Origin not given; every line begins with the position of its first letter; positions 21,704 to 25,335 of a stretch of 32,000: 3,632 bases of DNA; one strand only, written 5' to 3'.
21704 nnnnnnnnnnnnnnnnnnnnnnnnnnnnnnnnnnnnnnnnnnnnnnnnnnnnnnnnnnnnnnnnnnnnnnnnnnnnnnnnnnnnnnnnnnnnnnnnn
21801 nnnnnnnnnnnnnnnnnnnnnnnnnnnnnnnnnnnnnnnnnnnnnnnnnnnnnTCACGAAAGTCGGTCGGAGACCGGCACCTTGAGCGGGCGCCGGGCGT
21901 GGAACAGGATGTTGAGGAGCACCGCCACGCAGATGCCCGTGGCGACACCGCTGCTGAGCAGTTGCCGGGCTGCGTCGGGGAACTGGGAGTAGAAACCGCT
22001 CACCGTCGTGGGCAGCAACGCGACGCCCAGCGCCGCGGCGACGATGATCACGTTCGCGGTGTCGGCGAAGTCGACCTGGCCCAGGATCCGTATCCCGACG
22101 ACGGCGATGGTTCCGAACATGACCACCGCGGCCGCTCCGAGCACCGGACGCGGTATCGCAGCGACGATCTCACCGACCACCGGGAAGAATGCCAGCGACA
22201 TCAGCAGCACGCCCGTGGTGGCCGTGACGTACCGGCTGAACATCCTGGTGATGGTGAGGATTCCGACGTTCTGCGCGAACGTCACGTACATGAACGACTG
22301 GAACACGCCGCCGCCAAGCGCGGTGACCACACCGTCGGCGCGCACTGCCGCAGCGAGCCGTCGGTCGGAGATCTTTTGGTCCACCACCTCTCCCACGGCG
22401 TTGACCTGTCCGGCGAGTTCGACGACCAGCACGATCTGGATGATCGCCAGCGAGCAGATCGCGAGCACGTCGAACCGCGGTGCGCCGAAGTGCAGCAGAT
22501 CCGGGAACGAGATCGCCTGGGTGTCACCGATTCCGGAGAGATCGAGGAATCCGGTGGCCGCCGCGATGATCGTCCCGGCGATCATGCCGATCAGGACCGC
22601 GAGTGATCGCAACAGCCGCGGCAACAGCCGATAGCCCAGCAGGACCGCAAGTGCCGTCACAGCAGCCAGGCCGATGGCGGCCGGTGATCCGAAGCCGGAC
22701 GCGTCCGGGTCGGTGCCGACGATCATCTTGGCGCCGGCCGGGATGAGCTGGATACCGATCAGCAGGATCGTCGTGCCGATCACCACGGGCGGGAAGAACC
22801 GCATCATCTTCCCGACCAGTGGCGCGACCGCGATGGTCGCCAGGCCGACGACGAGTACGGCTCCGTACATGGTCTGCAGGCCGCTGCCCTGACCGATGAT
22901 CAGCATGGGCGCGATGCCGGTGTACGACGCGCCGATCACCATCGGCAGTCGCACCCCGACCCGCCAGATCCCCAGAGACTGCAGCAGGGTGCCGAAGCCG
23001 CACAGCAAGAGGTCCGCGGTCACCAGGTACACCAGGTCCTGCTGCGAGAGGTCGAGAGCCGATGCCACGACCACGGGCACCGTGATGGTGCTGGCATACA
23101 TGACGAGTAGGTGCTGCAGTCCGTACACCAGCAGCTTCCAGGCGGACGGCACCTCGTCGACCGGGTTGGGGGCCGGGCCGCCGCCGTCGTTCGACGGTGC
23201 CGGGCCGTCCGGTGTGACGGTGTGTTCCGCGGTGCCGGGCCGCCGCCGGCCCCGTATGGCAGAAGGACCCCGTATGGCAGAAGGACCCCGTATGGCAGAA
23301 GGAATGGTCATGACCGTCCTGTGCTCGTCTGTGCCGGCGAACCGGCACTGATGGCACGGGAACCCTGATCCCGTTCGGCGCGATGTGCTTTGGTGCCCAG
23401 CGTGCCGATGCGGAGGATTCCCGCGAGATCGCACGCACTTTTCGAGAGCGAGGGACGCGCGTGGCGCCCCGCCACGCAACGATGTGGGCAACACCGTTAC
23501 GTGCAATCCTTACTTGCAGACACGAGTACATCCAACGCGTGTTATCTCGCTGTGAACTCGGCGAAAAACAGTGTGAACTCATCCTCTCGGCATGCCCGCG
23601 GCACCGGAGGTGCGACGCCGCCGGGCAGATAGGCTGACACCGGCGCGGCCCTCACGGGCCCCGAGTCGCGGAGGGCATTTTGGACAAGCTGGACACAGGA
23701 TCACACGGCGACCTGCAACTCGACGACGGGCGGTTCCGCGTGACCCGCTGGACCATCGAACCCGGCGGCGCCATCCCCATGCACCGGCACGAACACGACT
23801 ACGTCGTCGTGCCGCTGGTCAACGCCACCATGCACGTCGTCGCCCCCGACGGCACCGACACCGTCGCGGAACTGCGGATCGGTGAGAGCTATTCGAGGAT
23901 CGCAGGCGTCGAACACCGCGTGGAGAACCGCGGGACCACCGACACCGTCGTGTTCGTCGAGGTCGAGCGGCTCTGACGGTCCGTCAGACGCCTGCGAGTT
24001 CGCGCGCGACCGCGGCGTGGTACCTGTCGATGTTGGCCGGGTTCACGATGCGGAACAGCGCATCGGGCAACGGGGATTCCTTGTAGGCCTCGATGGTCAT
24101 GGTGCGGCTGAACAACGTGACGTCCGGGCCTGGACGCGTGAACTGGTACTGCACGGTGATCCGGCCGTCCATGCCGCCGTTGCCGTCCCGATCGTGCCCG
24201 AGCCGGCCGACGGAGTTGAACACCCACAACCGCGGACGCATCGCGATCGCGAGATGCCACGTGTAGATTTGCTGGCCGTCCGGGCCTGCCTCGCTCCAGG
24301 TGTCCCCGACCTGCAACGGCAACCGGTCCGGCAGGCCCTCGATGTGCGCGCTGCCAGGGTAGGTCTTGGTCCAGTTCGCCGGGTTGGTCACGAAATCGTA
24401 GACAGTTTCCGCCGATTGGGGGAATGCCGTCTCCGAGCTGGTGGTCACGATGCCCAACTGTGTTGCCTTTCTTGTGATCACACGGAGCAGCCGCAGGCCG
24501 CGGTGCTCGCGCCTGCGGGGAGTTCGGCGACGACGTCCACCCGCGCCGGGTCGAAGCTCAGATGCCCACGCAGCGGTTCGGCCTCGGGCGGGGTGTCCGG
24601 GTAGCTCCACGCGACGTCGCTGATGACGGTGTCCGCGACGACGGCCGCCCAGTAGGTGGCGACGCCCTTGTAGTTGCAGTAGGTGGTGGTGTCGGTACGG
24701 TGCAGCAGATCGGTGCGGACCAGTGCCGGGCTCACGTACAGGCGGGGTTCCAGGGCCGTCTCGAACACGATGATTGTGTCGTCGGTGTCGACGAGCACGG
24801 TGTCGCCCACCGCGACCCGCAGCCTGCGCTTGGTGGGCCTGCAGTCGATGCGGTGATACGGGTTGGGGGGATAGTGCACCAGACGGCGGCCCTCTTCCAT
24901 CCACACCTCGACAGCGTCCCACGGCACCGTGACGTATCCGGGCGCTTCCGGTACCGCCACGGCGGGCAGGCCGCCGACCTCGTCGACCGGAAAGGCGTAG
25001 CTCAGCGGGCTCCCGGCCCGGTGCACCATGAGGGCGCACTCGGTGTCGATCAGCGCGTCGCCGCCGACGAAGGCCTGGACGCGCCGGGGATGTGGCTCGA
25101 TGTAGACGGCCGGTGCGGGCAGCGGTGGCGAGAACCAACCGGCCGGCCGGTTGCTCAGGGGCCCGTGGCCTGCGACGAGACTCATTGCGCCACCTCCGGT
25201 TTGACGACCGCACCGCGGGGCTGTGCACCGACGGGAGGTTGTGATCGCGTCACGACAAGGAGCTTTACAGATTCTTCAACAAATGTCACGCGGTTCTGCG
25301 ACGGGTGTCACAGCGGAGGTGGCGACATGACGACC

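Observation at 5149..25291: Five copies of a bipartite motif, each 6-9 nt upstream of a start codon, define a candidate leaderless TetR regulon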

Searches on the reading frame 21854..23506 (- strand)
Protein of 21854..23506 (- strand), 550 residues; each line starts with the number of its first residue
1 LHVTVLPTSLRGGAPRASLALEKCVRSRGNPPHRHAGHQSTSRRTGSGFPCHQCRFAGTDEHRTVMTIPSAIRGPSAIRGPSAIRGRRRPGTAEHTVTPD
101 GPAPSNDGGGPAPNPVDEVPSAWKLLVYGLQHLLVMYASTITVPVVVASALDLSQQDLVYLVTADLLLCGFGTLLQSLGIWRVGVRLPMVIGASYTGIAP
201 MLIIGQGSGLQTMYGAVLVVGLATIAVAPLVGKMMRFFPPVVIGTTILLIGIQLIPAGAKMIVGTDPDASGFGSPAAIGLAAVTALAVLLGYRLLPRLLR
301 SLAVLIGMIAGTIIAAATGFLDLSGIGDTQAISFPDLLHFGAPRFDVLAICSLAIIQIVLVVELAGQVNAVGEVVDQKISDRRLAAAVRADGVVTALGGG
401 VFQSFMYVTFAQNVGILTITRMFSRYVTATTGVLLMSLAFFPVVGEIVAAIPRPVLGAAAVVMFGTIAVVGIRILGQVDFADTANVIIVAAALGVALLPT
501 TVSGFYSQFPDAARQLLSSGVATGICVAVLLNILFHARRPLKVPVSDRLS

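Call 12: search_protein_families(library=pfam, proteins=[window:21854-23506:-])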
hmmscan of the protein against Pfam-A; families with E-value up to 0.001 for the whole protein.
window:21854-23506:- (550 aa): 1 family
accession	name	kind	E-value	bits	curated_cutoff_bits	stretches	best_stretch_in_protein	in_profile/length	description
PF00860.26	Xan_ur_permease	-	6.1e-84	282.4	27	1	124-502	2-386/389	Permease family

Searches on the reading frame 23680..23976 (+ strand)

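Call 12: search_protein_families(library=pfam, proteins=[window:23680-23976:+])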
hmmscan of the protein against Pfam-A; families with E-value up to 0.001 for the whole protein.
window:23680-23976:+ (98 aa): 1 family
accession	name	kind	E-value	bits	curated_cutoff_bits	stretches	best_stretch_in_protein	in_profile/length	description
PF07883.17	Cupin_2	-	6.9e-07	29.3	27.2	1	23-93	2-67/70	Cupin domain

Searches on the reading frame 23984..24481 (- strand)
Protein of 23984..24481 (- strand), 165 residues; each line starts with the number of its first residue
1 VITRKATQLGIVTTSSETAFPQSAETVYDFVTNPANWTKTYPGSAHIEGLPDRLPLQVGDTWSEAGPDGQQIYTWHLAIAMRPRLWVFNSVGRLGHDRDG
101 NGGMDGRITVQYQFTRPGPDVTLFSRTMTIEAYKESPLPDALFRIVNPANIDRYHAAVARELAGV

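Call 67: search_protein_families(library=pfam, proteins=[window:23984-24481:-], max_evalue=0.01)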
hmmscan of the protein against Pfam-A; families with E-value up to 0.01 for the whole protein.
window:23984-24481:- (165 aa): 1 family
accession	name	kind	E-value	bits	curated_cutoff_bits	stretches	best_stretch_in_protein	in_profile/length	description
PF10604.15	Polyketide_cyc2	-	0.0062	17.3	27.4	1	16-140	6-115/142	Polyketide cyclase / dehydrase and lipid transport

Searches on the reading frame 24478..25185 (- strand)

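Call 12: search_protein_families(library=pfam, proteins=[window:24478-25185:-])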
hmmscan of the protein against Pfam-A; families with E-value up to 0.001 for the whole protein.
window:24478-25185:- (235 aa): 1 family
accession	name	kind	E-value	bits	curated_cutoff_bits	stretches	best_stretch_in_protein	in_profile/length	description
PF04248.19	NTP_transf_9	-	8.6e-32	109.3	22.1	1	123-213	2-92/93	Domain of unknown function (DUF427)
